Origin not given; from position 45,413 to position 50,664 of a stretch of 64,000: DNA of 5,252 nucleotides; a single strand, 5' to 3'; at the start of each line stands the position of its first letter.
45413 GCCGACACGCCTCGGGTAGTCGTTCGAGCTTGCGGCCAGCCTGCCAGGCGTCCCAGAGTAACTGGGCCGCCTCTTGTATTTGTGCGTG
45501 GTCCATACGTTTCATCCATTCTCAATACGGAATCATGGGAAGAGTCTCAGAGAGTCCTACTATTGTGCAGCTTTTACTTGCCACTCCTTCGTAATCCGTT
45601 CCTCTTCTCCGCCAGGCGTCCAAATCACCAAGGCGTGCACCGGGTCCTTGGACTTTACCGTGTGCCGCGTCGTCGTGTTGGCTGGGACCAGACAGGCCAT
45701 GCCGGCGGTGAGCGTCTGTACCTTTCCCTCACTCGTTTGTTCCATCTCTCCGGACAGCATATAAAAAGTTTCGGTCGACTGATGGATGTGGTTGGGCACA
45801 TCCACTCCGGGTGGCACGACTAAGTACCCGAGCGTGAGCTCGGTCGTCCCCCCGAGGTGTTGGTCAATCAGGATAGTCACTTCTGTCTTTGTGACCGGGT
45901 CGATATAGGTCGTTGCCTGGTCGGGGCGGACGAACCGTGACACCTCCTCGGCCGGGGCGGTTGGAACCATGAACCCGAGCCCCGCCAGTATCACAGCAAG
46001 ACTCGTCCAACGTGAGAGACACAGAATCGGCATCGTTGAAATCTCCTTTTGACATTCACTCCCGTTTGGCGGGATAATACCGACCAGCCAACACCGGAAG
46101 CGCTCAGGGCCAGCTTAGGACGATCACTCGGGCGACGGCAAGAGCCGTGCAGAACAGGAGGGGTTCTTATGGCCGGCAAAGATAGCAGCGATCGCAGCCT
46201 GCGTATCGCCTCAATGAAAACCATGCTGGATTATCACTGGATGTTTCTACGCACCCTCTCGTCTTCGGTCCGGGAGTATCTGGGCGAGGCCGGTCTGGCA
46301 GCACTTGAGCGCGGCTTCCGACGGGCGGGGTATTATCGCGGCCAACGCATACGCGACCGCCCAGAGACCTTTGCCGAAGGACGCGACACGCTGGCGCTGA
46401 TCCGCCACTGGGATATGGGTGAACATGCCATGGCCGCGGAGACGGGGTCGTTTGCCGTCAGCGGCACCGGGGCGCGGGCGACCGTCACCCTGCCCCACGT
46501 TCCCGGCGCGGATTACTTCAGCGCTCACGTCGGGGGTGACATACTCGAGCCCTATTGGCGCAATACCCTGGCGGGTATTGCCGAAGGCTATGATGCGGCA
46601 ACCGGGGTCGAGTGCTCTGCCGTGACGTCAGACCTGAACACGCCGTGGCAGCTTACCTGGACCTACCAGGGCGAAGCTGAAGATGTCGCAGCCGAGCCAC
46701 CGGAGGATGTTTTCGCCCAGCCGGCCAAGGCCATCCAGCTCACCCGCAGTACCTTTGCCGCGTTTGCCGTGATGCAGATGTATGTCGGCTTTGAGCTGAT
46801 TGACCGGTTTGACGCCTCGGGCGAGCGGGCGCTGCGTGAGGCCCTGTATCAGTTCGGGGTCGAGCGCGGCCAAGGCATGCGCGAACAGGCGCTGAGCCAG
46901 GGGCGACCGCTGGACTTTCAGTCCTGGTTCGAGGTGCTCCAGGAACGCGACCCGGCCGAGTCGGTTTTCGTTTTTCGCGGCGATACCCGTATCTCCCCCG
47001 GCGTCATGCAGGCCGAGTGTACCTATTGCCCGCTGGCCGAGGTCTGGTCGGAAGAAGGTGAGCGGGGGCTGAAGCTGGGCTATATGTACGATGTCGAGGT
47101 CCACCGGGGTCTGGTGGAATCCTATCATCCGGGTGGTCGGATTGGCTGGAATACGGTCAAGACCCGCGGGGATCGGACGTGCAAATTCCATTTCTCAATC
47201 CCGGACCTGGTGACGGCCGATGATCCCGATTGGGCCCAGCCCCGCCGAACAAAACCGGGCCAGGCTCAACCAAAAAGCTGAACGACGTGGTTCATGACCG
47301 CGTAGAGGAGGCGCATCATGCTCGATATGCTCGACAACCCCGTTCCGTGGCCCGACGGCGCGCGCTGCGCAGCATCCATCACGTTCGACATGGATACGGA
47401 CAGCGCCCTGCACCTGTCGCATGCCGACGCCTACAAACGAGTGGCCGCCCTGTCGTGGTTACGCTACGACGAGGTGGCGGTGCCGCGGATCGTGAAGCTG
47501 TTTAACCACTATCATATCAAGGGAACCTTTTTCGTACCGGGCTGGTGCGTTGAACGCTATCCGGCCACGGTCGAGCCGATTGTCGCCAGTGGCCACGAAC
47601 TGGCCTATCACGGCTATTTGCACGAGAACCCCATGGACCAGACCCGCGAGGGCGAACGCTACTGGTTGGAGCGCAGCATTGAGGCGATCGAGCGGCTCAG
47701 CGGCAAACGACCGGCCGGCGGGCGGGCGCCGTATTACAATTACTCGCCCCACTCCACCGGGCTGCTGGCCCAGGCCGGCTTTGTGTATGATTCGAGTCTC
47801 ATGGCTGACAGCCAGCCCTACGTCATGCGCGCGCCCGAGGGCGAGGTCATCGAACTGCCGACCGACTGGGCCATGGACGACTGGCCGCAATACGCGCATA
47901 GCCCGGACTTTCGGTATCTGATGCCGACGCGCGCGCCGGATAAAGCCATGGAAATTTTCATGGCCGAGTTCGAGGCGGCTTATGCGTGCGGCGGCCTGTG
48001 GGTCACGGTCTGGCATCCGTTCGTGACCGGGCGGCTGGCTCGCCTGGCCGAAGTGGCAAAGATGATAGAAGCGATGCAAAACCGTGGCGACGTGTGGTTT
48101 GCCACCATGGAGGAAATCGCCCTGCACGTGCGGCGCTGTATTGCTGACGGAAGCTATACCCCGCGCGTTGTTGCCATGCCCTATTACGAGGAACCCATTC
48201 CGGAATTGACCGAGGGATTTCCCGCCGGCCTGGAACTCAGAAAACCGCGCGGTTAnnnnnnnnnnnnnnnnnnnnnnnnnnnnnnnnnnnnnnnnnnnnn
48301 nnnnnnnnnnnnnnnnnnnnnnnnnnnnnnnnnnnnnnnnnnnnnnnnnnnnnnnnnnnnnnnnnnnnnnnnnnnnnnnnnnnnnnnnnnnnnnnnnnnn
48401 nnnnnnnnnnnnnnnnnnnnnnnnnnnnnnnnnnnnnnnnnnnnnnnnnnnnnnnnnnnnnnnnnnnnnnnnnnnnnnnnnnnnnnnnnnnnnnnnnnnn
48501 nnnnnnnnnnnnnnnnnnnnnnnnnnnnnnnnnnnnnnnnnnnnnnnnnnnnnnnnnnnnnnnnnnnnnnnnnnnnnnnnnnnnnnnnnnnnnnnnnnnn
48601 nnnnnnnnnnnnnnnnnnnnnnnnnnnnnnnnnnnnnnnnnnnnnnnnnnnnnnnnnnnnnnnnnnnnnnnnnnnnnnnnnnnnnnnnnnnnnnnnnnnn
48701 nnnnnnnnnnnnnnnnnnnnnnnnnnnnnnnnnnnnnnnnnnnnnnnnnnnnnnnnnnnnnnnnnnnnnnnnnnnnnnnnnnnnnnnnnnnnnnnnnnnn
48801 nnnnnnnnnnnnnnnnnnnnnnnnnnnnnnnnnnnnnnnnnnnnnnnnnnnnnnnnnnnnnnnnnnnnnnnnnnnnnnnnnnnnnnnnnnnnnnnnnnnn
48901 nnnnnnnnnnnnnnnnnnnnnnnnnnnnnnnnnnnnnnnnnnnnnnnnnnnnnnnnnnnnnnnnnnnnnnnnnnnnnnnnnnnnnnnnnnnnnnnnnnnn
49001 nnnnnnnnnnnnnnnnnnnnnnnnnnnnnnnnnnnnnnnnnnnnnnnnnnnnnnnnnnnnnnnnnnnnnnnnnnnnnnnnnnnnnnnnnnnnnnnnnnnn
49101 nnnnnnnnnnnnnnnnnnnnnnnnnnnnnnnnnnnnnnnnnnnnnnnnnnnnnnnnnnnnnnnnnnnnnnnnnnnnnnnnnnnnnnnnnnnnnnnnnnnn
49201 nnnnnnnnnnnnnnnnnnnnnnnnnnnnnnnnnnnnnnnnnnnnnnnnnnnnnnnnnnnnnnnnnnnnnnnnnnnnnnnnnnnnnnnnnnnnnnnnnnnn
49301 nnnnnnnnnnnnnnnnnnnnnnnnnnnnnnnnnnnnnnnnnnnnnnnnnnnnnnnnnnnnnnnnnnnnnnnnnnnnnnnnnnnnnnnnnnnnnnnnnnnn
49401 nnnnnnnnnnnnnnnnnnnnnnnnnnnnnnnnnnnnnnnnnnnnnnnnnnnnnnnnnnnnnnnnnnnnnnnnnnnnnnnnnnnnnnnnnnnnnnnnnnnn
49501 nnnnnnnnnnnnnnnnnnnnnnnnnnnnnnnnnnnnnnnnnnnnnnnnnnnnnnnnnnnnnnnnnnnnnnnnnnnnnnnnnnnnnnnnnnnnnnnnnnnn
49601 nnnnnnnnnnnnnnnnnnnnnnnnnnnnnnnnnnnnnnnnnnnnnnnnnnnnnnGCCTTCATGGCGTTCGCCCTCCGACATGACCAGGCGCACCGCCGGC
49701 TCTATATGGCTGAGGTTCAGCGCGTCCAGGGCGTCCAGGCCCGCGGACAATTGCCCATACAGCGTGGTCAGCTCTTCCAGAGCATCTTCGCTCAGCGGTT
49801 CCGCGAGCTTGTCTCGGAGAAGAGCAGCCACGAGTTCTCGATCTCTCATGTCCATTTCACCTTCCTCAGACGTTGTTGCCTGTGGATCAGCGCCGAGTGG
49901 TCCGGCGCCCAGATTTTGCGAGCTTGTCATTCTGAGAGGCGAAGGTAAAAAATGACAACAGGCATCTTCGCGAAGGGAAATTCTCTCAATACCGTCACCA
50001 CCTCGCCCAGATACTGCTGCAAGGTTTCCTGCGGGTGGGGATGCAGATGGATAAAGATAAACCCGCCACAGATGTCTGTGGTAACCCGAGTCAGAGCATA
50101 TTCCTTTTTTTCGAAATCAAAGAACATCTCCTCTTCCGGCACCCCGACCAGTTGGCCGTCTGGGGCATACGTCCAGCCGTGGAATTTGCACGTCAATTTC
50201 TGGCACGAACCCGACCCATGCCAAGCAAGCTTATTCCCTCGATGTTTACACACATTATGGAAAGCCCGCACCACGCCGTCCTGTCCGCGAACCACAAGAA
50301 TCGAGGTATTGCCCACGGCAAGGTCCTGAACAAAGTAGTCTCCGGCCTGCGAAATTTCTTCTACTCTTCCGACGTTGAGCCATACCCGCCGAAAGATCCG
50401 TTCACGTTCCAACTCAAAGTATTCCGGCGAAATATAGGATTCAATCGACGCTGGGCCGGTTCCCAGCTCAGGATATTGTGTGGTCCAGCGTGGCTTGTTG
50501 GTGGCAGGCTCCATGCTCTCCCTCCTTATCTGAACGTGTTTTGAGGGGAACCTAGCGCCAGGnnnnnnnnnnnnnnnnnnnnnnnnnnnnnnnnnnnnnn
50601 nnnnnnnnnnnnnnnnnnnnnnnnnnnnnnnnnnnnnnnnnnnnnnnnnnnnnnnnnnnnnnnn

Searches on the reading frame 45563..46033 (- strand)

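Call 55: search_protein_families(library=pfam, proteins=[window:45563-46033:-], max_evalue=0.001)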
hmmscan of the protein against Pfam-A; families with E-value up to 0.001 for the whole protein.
window:45563-46033:- (157 aa): 5 families
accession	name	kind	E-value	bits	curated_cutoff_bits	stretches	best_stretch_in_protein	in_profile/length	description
PF07883.17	Cupin_2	-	4.8e-14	52.3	27.2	1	71-138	3-70/70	Cupin domain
PF02311.25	AraC_binding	-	0.00012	22.3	21.1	1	75-155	12-92/135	AraC-like ligand binding domain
PF05899.18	Cupin_3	-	0.00013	22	23.5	1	85-127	24-67/74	EutQ-like cupin domain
PF12973.13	Cupin_7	-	0.0002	21.6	27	1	69-104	36-70/105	ChrR Cupin-like domain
PF16867.11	DMSP_lyase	-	0.00029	21.1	27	1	64-128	93-155/162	Dimethlysulfonioproprionate lyase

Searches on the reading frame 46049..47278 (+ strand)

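Call 55: search_protein_families(library=pfam, proteins=[window:46049-47278:+], max_evalue=0.001)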
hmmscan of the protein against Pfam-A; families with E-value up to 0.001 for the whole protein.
window:46049-47278:+ (410 aa): 1 family
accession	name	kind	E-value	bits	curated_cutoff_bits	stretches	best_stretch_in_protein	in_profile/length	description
PF14196.11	ATC_hydrolase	-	5.6e-10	40.6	28.1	1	256-382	23-145/145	L-2-amino-thiazoline-4-carboxylic acid hydrolase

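Call 69: search_protein_families(library=ncbifam, proteins=[window:46049-47278:+], max_evalue=0.00001)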
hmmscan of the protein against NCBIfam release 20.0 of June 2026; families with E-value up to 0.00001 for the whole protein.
window:46049-47278:+ (410 aa): 0 families

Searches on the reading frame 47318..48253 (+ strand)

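Call 3: search_protein_families(library=pfam, proteins=[window:47318-48253:+], max_evalue=1)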
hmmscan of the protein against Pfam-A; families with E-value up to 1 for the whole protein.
window:47318-48253:+ (312 aa): 2 families
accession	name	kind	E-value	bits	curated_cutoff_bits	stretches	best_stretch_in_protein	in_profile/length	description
PF01522.26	Polysacc_deac_1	-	1.2e-18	67.7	23.1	1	51-156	17-122/124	Polysaccharide deacetylase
PF10096.14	DUF2334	-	0.0034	17.4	26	1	85-236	59-190/203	Uncharacterized protein conserved in bacteria (DUF2334)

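Call 69: search_protein_families(library=ncbifam, proteins=[window:47318-48253:+], max_evalue=0.00001)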
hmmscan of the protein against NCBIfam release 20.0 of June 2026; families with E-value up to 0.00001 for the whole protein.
window:47318-48253:+ (312 aa): 6 families
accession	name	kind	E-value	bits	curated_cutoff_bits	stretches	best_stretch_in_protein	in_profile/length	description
TIGR03006.1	pepcterm_polyde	equivalog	2.3e-23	82.7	276.2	1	54-162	35-146/272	XrtA system polysaccharide deacetylase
TIGR03212.1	uraD_N-term-dom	equivalog_domain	2.5e-19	69.5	424.6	1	55-272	79-292/297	allantoinase PuuE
TIGR02764.1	spore_ybaN_pdaB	equivalog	1.2e-12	48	237.4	1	50-155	16-121/191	polysaccharide deacetylase family sporulation protein PdaB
NF045821.1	PgAcgDacpgdA1_Bac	equivalog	8.4e-10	38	400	1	51-140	99-188/282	peptidoglycan-N-acetylglucosamine deacetylase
TIGR04243.1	nodulat_NodB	equivalog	1.3e-08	34.5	240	1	52-153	14-116/197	chitooligosaccharide deacetylase NodB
TIGR02873.1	spore_ylxY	hypoth_equivalog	2.9e-07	30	391.5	1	45-132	90-177/268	probable sporulation protein, polysaccharide deacetylase family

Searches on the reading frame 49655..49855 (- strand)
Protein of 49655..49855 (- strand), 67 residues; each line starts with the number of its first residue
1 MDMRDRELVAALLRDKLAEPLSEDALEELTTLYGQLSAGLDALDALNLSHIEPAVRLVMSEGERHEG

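Call 3: search_protein_families(library=pfam, proteins=[window:49655-49855:-], max_evalue=1)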
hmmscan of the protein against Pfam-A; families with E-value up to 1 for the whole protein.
window:49655-49855:- (67 aa): 0 families

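Call 4: search_protein_families(library=ncbifam, proteins=[window:49655-49855:-], max_evalue=1)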
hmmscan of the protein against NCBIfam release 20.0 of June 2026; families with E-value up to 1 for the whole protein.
window:49655-49855:- (67 aa): 0 families

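Call 8: search_solved_structures(query=window:49655-49855:-, max_evalue=10, show_alignments=3)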
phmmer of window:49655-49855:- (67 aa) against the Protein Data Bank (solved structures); distinct sequences matched with E-value up to 10: 3.
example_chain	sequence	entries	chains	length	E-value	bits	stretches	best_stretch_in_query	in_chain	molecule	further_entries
6t60_A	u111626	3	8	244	0.68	14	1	21-56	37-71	3-oxoacyl-(Acyl-carrier-protein) reductase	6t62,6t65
6wpr_A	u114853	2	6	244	0.68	14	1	21-56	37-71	3-oxoacyl-[acyl-carrier-protein] reductase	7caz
6uds_A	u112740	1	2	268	0.86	13.7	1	21-56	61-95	3-oxoacyl-(Acyl-carrier-protein) reductase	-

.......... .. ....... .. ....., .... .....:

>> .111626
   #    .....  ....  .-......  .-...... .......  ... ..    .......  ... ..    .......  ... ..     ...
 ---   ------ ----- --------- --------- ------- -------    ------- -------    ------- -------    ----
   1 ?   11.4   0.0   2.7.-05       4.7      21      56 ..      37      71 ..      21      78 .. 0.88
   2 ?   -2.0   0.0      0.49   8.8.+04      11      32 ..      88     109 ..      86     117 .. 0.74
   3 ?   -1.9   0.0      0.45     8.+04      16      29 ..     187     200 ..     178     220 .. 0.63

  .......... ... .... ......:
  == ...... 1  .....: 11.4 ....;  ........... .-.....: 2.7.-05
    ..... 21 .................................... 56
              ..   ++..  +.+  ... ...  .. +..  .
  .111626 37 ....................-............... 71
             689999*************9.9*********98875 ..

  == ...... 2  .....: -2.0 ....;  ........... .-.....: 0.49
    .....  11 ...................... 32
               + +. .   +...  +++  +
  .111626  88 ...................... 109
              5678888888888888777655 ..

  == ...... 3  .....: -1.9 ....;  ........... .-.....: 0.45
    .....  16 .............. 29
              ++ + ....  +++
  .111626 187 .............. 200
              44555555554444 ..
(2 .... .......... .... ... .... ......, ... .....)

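Call 12: find_homologous_proteins(query=window:49655-49855:-, max_evalue=0.01)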
Query window:49655-49855:- (67 aa): 94 proteins with E <= 0.01 among 95 candidates.
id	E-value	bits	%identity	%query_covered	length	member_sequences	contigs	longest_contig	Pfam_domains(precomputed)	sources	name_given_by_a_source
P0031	1.3e-30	121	94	100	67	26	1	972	-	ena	-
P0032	3.2e-30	120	93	100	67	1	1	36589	-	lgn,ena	-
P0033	2.0e-29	118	91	100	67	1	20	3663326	-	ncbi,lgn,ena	-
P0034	2.6e-29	117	91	99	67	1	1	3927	-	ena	-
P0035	3.0e-29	117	92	99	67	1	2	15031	-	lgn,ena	-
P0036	3.2e-29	117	91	99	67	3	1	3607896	-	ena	-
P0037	3.8e-29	117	91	99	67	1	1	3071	-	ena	-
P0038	6.8e-29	116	90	100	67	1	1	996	-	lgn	-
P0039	8.3e-29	116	92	99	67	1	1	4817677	-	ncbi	-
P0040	8.4e-29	116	91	99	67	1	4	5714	-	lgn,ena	-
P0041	8.5e-29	116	91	99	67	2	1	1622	-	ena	-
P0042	9.9e-29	116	91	100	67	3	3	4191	-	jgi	jgi:hypothetical protein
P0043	1.0e-28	115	91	99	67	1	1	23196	-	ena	-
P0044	1.1e-28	115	91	99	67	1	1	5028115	-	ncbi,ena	-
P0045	1.1e-28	115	91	99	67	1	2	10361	-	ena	-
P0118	3.2e-20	89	73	96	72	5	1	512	-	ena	-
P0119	8.2e-19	84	72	96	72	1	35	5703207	-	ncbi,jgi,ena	jgi:hypothetical protein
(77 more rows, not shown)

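Call 16: find_encoding_contigs(protein=P0119, flank=8000, max_places=3)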
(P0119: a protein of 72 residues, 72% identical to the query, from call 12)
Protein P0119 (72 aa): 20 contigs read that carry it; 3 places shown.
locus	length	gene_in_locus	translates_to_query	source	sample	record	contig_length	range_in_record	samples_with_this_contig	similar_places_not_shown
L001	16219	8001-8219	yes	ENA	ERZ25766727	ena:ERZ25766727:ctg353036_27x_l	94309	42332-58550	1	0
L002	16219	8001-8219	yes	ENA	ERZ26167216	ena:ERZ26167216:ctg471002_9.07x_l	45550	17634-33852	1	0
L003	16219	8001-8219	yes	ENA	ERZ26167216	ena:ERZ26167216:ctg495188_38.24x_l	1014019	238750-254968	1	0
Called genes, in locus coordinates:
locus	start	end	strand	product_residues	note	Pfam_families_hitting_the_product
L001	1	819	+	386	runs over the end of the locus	PF00296:Bac_luciferase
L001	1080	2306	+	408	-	PF00355:Rieske, PF00848:Ring_hydroxyl_A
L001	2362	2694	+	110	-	-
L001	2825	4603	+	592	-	PF13620:CarboxypepD_reg, PF21959:DUF6923 (faint), PF08450:SGL (faint), PF24684:Vgb_lyase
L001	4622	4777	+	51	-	-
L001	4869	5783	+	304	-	PF01522:Polysacc_deac_1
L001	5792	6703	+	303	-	PF01522:Polysacc_deac_1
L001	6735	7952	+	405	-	PF00355:Rieske, PF00848:Ring_hydroxyl_A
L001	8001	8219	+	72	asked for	-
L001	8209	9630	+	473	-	PF01425:Amidase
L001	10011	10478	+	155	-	PF00903:Glyoxalase, PF13669:Glyoxalase_4 (weak)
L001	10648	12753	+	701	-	PF05378:Hydant_A_N, PF01968:Hydantoinase_A, PF19278:Hydant_A_C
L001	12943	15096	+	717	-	PF02538:Hydantoinase_B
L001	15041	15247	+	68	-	-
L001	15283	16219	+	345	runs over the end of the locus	PF00296:Bac_luciferase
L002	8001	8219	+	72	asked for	-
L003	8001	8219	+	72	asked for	-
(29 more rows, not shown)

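Call 38: search_protein_families(library=pfam, proteins=[P0118], max_evalue=1)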
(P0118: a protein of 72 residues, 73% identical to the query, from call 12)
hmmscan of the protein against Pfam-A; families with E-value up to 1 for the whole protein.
P0118 (72 aa): 0 families

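Call 69: search_protein_families(library=ncbifam, proteins=[L001:6735-7949:+, L001:10648-12750:+, L001:4869-5780:+], max_evalue=0.00001)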
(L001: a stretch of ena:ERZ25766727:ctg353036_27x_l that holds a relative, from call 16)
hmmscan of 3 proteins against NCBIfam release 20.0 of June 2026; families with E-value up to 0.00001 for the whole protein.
L001:6735-7949:+ (405 aa): 5 families
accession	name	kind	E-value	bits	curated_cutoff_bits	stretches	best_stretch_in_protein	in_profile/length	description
NF058607.1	GlBtMonoOxGbcA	equivalog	1.9e-38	132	670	1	27-216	38-223/420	glycine betaine monooxygenase oxygenase subunit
NF042946.1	3PPDioc_HcaE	equivalog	3.4e-31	108.7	830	1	27-229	21-228/450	3-phenylpropionate/cinnamic acid dioxygenase subunit alpha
TIGR03228.1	anthran_1_2_A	equivalog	1.7e-27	96.2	671.9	1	26-219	20-217/438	anthranilate 1,2-dioxygenase large subunit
NF041684.1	ant_diox_AndAc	equivalog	3.8e-24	85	750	1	23-215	24-222/418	anthranilate 1,2-dioxygenase large subunit AndAc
TIGR03229.1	benzo_1_2_benA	equivalog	2e-20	73.1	780.95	1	26-177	20-173/433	benzoate 1,2-dioxygenase large subunit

L001:10648-12750:+ (701 aa): 3 families
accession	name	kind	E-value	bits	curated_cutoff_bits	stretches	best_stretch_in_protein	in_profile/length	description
NF050156.1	CapLactmsAlpCapA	equivalog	3.1e-134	448.8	1000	1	3-698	1-685/689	caprolactamase subunit alpha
NF042975.2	AcphenoCarb_ApcC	equivalog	7.4e-97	325.3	1500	1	5-697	11-708/733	acetophenone carboxylase subunit gamma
NF042960.1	AcphenoCarb_ApcA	equivalog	8.9e-72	242.3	1250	2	148-699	119-656/658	acetophenone carboxylase subunit alpha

L001:4869-5780:+ (304 aa): 1 family
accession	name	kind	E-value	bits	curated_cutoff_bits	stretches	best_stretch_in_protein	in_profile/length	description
TIGR03212.1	uraD_N-term-dom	equivalog_domain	2.9e-39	134.9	424.6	1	66-289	72-295/297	allantoinase PuuE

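Call 85: predict_structure(alignment_id=A5)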
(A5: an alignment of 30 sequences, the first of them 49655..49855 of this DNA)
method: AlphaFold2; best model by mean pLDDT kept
length: 67 residues; sequences in the alignment: 30
mean_pLDDT: 77.2   pTM: 0.49
mean pLDDT of the five models: 77.2, 75.2, 73.2, 70.7, 66.0
residues with pLDDT >= 90: 13; 70-90: 33; 50-70: 19; < 50: 2
segments of 3 or more residues with pLDDT < 50: none
pLDDT, mean of each block of 10 residues (from residue 1): 78 81 89 92 79 61 54
secondary structure, 60 per line:
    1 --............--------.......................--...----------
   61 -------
elements in order: H3-14 H23-45

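Call 89: fold_search(model_id=the predicted structure, library=pdb)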
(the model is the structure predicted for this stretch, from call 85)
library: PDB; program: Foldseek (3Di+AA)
matches with E <= 10: 39; with E <= 0.001: 0
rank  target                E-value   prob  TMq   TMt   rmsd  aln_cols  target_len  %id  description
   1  6hqa_F                2.6e+00  0.44  0.47  0.32   1.6        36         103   14  Molecular structure of promoter-bound yeast TFIID (released 2018-11-21)
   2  8yjf_C                4.6e+00  0.12  0.46  0.41   3.3        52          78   19  Structure of human SPT16 MD-CTD and MCM2 HBD chaperoning a histone H3-H4 tetramer and an H2A-H2B dimer (released 2024-03-20)
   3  5x0x_E                4.9e+00  0.20  0.53  0.41   3.0        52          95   19  Complex of Snf2-Nucleosome complex with Snf2 bound to position +6 of the nucleosome (released 2017-04-19)
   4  7dbh_A                6.1e+00  0.18  0.56  0.50   2.7        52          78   17  The mouse nucleosome structure containing H3mm18 (released 2022-01-19)
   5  1vkc_A                6.1e+00  0.08  0.33  0.18   3.3        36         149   19  Putative acetyl transferase from Pyrococcus furiosus (released 2004-12-14)
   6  8x7j_A                6.6e+00  0.14  0.55  0.41   5.2        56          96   18  Cryo-EM structures of RNF168/UbcH5c-Ub/nucleosomes complex determined by activity-based chemical trapping strategy (released 2024-08-07)
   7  9ezz_B                6.6e+00  0.08  0.36  0.38   3.7        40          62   22  Bacterial histone protein HBb from Bdellovibrio bacteriovorus bound to DNA (released 2024-06-26)
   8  8pp6_E                7.0e+00  0.15  0.48  0.35   2.3        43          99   16  human RYBP-PRC1 bound to H2AK118ub1 nucleosome (released 2024-04-03)
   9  7zi4_I                7.0e+00  0.13  0.45  0.35   2.5        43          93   16  Cryo-EM structure of the human INO80 complex bound to a WT nucleosome (released 2023-04-19)
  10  8xjv_Y                7.0e+00  0.13  0.54  0.36   5.1        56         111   14  Structural basis for the linker histone H5-nucleosome binding and chromatin compaction (released 2024-09-11)
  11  4wv4_B                7.6e+00  0.20  0.61  0.46   5.6        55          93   14  Heterodimer of TAF8/TAF10 (released 2015-01-28)
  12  4dra_H                7.6e+00  0.12  0.49  0.45   5.1        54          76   26  Crystal structure of MHF complex (released 2012-05-16)
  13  6m4d_A                8.1e+00  0.14  0.54  0.48   3.0        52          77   19  Structural mechanism of nucleosome dynamics governed by human histone variants H2A.B and H2A.Z.2.2 (released 2020-09-23)
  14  2yfw_G                8.1e+00  0.14  0.55  0.49   3.0        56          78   18  Heterotetramer structure of Kluyveromyces lactis Cse4,H4 (released 2011-05-25)
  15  2yfw_E                8.1e+00  0.14  0.56  0.45   3.0        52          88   17  Heterotetramer structure of Kluyveromyces lactis Cse4,H4 (released 2011-05-25)
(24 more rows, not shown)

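Call 104: find_encoding_contigs(protein=P0033, flank=5000, max_places=3)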
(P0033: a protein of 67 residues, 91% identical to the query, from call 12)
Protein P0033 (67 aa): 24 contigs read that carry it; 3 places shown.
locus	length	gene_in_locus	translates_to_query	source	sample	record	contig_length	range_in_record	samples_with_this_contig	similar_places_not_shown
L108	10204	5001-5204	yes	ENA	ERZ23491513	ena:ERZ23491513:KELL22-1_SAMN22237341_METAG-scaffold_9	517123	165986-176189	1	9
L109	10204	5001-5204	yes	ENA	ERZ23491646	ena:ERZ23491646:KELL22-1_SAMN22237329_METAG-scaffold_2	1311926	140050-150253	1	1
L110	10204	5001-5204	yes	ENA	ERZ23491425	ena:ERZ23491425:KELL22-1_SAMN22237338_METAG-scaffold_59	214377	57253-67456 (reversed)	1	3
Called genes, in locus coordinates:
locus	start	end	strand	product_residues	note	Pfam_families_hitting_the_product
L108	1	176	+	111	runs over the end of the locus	PF01740:STAS, PF13466:STAS_2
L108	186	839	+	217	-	PF05719:GPP34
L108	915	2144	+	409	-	PF00108:Thiolase_N, PF02803:Thiolase_C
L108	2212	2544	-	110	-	-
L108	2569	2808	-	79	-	-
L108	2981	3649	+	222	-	PF03848:TehB (weak), PF10294:Methyltransf_16, PF06325:PrmA (weak)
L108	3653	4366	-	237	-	PF01738:DLH, PF00326:Peptidase_S9 (faint), PF12146:Hydrolase_4 (faint), PF02230:Abhydrolase_2, PF12740:PETase (weak)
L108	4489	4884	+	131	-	PF03928:HbpS-like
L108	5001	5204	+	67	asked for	-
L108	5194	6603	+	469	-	PF01425:Amidase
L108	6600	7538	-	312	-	PF01522:Polysacc_deac_1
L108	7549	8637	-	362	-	PF14196:ATC_hydrolase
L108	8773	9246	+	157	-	PF07883:Cupin_2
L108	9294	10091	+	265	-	PF01557:FAA_hydrolase (weak)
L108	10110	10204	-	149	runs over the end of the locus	PF01042:Ribonuc_L-PSP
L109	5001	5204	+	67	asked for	-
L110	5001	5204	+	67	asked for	-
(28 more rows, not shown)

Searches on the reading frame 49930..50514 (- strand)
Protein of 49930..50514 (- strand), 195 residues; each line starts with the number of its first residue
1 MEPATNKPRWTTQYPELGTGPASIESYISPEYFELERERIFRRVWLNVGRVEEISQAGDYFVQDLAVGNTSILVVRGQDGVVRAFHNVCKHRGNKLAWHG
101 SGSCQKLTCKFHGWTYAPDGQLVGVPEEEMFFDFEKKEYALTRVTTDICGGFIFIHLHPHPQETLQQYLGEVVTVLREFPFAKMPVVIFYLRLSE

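Call 3: search_protein_families(library=pfam, proteins=[window:49930-50514:-], max_evalue=1)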
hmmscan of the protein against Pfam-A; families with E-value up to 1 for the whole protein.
window:49930-50514:- (195 aa): 2 families
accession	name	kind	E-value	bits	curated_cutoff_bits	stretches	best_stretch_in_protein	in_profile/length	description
PF00355.32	Rieske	-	9.1e-18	64.4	20.3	1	45-129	2-82/88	Rieske [2Fe-2S] domain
PF10087.14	DUF2325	-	0.12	13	33.6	1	71-106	1-36/94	Uncharacterized protein conserved in bacteria (DUF2325)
